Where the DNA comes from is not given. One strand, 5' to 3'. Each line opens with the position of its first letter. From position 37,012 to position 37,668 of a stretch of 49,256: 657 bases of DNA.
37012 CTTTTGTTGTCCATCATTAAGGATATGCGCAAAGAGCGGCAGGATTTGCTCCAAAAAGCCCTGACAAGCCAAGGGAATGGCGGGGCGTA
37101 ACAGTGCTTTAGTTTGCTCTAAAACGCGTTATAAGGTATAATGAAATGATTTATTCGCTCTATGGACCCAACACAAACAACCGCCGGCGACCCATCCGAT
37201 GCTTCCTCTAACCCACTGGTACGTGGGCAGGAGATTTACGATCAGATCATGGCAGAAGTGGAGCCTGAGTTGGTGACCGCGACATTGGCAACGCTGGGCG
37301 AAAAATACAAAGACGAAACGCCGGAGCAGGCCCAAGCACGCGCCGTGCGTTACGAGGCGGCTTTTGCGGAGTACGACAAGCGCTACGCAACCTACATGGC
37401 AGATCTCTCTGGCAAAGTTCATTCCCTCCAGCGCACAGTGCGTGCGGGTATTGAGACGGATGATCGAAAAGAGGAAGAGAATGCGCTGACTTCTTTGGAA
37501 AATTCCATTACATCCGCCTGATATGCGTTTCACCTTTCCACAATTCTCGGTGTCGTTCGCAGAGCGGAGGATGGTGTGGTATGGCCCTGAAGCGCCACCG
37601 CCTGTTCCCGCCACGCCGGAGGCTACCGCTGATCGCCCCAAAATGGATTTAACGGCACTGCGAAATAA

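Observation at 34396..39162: Orphan locus: two large paralogous proteins (901 aa, 431 aa) sharing two modules, plus a coupled 119-aa partner and a convergent ~100-aa ORF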

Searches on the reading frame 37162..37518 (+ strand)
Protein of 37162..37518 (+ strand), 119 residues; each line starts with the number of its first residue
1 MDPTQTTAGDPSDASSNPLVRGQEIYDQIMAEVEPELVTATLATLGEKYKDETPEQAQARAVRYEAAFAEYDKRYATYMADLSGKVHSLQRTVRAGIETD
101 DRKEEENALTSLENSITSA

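Call 4: search_protein_families(library=pfam, proteins=[window:37162-37518:+], max_evalue=1)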
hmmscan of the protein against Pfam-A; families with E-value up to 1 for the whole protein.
window:37162-37518:+ (119 aa): 3 families
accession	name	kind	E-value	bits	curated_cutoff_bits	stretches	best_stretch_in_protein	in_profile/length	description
PF11828.13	DUF3348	-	0.016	15.4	25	1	25-97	74-146/246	Protein of unknown function (DUF3348)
PF14747.11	DUF4473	-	0.042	14.8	25.9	1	41-84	23-65/78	Domain of unknown function (DUF4473)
PF04311.20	DUF459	-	0.063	13.1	27.2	1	35-89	121-174/197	Protein of unknown function (DUF459)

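Call 32: find_related_loci(query=A3, collection=metagenome_contigs, flank=10000)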
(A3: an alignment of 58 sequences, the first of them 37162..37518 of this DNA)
Query A3 (119 aa) in metagenome_contigs; peptide patterns used: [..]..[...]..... (x = any residue, [..] = any of these).
204 stretches matched a pattern; 46 encode a relative of the query (tblastn E <= 1e-3); 46 distinct loci.
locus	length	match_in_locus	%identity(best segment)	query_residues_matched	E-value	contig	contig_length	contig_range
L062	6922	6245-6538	47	22-119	2e-27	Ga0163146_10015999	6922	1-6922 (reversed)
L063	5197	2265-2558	47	22-119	2e-27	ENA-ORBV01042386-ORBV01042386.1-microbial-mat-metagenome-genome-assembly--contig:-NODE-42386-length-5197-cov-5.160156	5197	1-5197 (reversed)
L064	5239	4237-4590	42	12-119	4e-27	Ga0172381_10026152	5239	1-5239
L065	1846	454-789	43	4-118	4e-27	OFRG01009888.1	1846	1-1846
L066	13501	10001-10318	41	12-117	2e-24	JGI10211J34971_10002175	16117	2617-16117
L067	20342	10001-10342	44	2-119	8e-25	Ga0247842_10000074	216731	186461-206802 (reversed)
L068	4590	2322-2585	48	22-109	3e-24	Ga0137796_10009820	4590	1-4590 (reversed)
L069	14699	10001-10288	45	22-117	8e-24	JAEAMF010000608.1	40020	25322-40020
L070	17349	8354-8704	42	1-116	2e-23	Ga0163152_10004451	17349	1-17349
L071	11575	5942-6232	42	22-118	1e-22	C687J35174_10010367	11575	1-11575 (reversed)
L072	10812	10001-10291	42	22-118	1e-22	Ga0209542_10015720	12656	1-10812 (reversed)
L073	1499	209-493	44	22-119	3e-22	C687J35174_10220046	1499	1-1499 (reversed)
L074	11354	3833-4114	39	19-112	1e-21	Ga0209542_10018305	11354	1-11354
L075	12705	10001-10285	44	22-116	1e-21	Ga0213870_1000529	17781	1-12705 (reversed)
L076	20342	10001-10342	39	11-119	3e-21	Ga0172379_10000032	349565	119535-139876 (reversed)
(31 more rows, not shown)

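Call 33: search_solved_structures(query=A3, max_evalue=10)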
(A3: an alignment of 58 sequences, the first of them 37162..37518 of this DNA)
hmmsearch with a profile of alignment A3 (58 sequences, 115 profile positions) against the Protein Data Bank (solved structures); distinct sequences matched with E-value up to 10: 6.
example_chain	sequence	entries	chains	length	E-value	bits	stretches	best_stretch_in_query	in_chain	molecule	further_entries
9s4q_Ns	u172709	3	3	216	0.077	16.1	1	25-97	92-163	Kinetochore-associated protein NSL1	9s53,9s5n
28jw_Q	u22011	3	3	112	0.11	15.5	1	35-94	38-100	Large ribosomal subunit protein bL20c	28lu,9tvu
3syy_A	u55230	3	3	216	0.31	14.1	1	54-93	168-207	Exonuclease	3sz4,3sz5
9uxb_A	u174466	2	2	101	1.2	12.3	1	37-101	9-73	Transcription activator BRG1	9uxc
4z8n_A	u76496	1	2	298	2.6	11.2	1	41-89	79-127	Reticulocyte-binding protein 2a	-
5vpa_A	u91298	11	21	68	6.9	9.8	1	47-105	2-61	Protein fosB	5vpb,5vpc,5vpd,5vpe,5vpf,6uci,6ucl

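Call 39: predict_structure(alignment_id=A3)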
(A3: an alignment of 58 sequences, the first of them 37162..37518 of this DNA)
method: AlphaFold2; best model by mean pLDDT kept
length: 119 residues; sequences in the alignment: 58
mean_pLDDT: 88.1   pTM: 0.64
mean pLDDT of the five models: 88.1, 86.6, 84.8, 83.3, 82.9
residues with pLDDT >= 90: 92; 70-90: 11; 50-70: 6; < 50: 10
segments of 3 or more residues with pLDDT < 50: 4-10
pLDDT, mean of each block of 10 residues (from residue 1): 45 68 95 95 93 96 98 97 96 94 91 87
secondary structure, 60 per line:
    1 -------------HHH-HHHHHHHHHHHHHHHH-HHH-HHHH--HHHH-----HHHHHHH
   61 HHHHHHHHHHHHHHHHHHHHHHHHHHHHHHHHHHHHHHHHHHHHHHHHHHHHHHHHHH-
elements in order: H18-33 H39-42 H45-48 H54-118
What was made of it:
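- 37162..37521 (+): Small conserved acidic helical protein (119 aa, pI 4.4). It is the family anchor and the proposed adaptor or chaperone. AF2 pLDDT 88: a short helix at 18-33 and one long helix at 54-118 (call 39).
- The AF2 model has a long exposed helix that would suit a hetero-complex (call 39).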

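Call 43: fold_search(model_id=the predicted structure, library=pdb)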
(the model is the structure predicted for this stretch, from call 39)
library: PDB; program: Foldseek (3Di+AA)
matches with E <= 10: 7; with E <= 0.001: 0
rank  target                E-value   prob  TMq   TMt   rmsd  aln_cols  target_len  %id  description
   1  5cbn_A                7.4e+00  0.06  0.20  0.15   9.2        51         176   16  Fusion protein of mbp3-16 and B4 domain of protein A from staphylococcal aureus with chemical cross-linker EY-CBS (released 2016-03-30)
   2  4afl_C                7.8e+00  0.13  0.28  0.32   5.0        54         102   17  The crystal structure of the ING4 dimerization domain reveals the functional organization of the ING family of chromat (released 2012-02-22)
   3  8b6h_EB               7.8e+00  0.07  0.20  0.14   6.9        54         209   13  Cryo-EM structure of cytochrome c oxidase dimer (complex IV) from respiratory supercomplex of Tetrahymena thermophila (released 2023-03-29)
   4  9r4x_B                8.4e+00  0.04  0.16  0.07   7.2        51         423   12  13 protofilament P. falciparum paclitaxel stabilised GDP microtubule (released 2026-03-11)
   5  6wht_A                8.4e+00  0.04  0.23  0.05  10.6        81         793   16  GluN1b-GluN2B NMDA receptor in active conformation at 4.4 angstrom resolution (released 2020-08-05)
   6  2b87_MODEL_1_B        8.9e+00  0.05  0.19  0.32  10.2        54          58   15  Structural basis for molecular recognition in an affibody:affibody complex (released 2006-05-23)
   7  7w5z_N                9.5e+00  0.06  0.20  0.14   7.0        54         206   13  Cryo-EM structure of Tetrahymena thermophila mitochondrial complex IV, composite dimer model (released 2022-04-06)
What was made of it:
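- Closest known: Secretion chaperone or adaptor plus effector pairs. Different: It is not the alpha/beta CesT/SycE fold, and Foldseek finds no match (calls 39, 43).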

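Call 55: search_protein_families(library=padloc, proteins=[window:37162-37518:+], max_evalue=0.1)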
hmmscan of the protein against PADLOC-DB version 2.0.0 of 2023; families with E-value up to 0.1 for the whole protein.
window:37162-37518:+ (119 aa): 1 family
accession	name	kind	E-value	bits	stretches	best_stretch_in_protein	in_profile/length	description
PDLC00658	ZorG3|ZorG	-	0.009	13.9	1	27-99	78-150/260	DUF3348 domain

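Call 56: search_protein_families(library=ncbifam, proteins=[window:37162-37518:+], max_evalue=0.1)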
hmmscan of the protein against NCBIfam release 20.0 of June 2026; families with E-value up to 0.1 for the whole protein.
window:37162-37518:+ (119 aa): 0 families

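Call 57: search_protein_families(library=pfam, alignment_id=A3, max_evalue=1)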
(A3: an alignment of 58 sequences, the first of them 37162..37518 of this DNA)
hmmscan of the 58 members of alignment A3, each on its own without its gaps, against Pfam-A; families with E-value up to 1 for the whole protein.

A. member 1, window:37162-37518:+ (119 aa): 3 families
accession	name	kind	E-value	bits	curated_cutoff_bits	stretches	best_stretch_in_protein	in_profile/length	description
PF11828.13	DUF3348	-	0.016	15.4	25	1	25-97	74-146/246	Protein of unknown function (DUF3348)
PF14747.11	DUF4473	-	0.042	14.8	25.9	1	41-84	23-65/78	Domain of unknown function (DUF4473)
PF04311.20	DUF459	-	0.063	13.1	27.2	1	35-89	121-174/197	Protein of unknown function (DUF459)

B. families by the number of members that match (of 58 scanned): 70 families (the first 25 are shown)
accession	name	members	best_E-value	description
PF25104.1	DUF7812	12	0.00033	Domain of unknown function (DUF7812)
PF07063.19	HGLS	9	0.0002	2-oxoadipate dioxygenase/decarboxylase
PF11828.13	DUF3348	8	0.0019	Protein of unknown function (DUF3348)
PF14747.11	DUF4473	5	0.00038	Domain of unknown function (DUF4473)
PF06013.18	WXG100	4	0.0032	Proteins of 100 residues with WXG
PF04043.20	PMEI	4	0.016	Plant invertase/pectin methylesterase inhibitor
PF12557.13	Co_AT_N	4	0.065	Cob(I)alamin adenosyltransferase N terminal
PF15597.11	Imm59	3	0.011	Immunity protein 59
PF15884.10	QIL1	3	0.055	MICOS complex subunit MIC13, QIL1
PF00505.25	HMG_box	3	0.086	HMG (high mobility group) box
PF16999.10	V-ATPase_G_2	3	0.12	Vacuolar (H+)-ATPase G subunit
PF18982.5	JetA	2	0.00016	Wadjet protein JetA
PF03690.18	MYG1_exonuc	2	0.0066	Uncharacterised protein family (UPF0160)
PF09127.17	Leuk-A4-hydro_C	2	0.011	Leukotriene A4 hydrolase, C-terminal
PF18196.7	Cdh1_DBD_1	2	0.011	Chromodomain helicase DNA-binding domain 1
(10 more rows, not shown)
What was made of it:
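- On PE/PPE and WXG100 (type VII substrates): WXG100 hits 4 of 58 small proteins weakly (best E=0.0032, below the curated cut-off) (call 57).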

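Call 83: search_solved_structures(query=A6, max_evalue=10)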
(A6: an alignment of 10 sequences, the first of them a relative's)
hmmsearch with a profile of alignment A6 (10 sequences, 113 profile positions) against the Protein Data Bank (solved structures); distinct sequences matched with E-value up to 10: 23.
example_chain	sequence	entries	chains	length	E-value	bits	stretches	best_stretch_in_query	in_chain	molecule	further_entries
5leb_A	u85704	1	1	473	0.0018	21.5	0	10-49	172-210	DDD_D12_06_D12_06_D12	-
1ya9_A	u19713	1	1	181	0.054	16.7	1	48-79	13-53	Apolipoprotein E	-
5oov_A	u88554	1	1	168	0.094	15.9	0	22-48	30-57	DARPin ETVD-1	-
8uzp_M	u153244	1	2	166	0.12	15.7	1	48-79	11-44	stem_mimetic_01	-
6moj_A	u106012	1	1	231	0.15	15.3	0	18-49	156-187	Dimeric DARPin ACR5 (A_angle_R5)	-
9wbv_A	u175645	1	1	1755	0.18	15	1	39-105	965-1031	E3 ubiquitin-protein ligase UBR2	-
5op1_A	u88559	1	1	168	0.28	14.4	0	22-48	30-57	DARPin A4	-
5le8_A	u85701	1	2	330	0.38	14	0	23-54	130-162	DD_D12_15_D12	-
9s3f_C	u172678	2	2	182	0.41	13.9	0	22-46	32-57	Darpin 27F3 | Darpin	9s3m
5lel_A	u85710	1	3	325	0.65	13.2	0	22-46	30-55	DD_Off7_10_3G124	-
6v7m_A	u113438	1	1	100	0.69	13.2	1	27-78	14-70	Apolipoprotein E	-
3hg0_D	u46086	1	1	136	0.91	12.8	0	22-48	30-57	Designed Ankyrin Repeat Protein (DARPin) 20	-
4pa0_A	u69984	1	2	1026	0.92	12.8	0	33-91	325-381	Myosin-7,Green fluorescent protein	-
28ql_A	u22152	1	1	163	0.94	12.7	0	22-45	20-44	DARPin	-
4p7h_A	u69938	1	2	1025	0.96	12.7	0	33-91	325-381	Myosin-7,Green fluorescent protein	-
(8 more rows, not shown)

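Call 84: search_protein_families(library=phrogs, proteins=[window:37162-37518:+], max_evalue=0.1)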
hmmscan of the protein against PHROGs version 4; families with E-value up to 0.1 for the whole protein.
window:37162-37518:+ (119 aa): 1 family
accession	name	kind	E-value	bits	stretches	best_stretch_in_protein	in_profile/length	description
phrog_1389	-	unknown function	0.024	15.6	1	28-107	3-82/122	-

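Call 87: find_related_loci(query=A3, collection=viral_contigs, flank=5000)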
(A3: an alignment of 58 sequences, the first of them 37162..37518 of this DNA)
Query A3 (119 aa) in viral_contigs; peptide patterns used: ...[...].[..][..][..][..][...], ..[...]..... (x = any residue, [..] = any of these).
69 stretches matched a pattern, but none encodes a relative of the query by tblastn (E <= 1e-3).
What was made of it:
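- The family is absent from viral contigs (call 87).
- Tried and rejected: No relatives (call 87).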

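Call 97: fold_search(model_id=the predicted structure, library=viral)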
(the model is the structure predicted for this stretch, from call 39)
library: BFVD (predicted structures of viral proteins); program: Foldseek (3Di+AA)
matches with E <= 10: 54; with E <= 0.001: 0
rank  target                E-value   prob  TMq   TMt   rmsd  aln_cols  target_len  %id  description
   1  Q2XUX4                9.5e-01  0.35  0.33  0.37   9.9        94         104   16  (no name in the UniProt tables at hand)
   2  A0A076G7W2            9.5e-01  0.25  0.31  0.36  17.4       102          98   11  Uncharacterized protein [Escherichia phage Av-05]
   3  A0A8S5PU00            2.1e+00  0.08  0.18  0.23  13.3        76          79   20  Uncharacterized protein [Myoviridae sp. ctzS633]
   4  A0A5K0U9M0            2.2e+00  0.09  0.18  0.06  15.9        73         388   12  Endonuclease I [Yasminevirus sp. GU-2018]
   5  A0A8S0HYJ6            2.2e+00  0.08  0.19  0.27  12.0        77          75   21  (no name in the UniProt tables at hand)
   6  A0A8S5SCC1            3.0e+00  0.06  0.20  0.28  11.0        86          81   19  ECF sigma factor [Siphoviridae sp. ctqBc4]
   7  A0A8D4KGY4            3.4e+00  0.11  0.24  0.36   8.7        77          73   23  (no name in the UniProt tables at hand)
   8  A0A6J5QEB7            3.4e+00  0.09  0.25  0.32   9.4        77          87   19  Uncharacterized protein [uncultured Caudovirales phage]
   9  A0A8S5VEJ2            3.9e+00  0.12  0.38  0.12  13.2       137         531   19  Receptor Binding Protein [Siphoviridae sp. ctSXZ3]
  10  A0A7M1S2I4            4.1e+00  0.06  0.20  0.21  14.5       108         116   14  Uncharacterized protein [uncultured phage cr126_1]
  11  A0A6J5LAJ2            4.4e+00  0.11  0.26  0.26   9.8        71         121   18  Uncharacterized protein [uncultured Caudovirales phage]
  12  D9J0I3                4.7e+00  0.09  0.34  0.21   8.7       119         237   24  Gp36 [Brochothrix phage A9]
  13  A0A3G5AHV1            4.7e+00  0.04  0.17  0.10  14.6        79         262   11  Uncharacterized protein (Fragment) [Satyrvirus sp.]
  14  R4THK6                5.0e+00  0.13  0.44  0.47   6.7       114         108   16  Transmembrane protein [Haloarcula californiae tailed virus 2]
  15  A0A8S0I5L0            5.0e+00  0.06  0.26  0.14  12.6        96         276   14  (no name in the UniProt tables at hand)
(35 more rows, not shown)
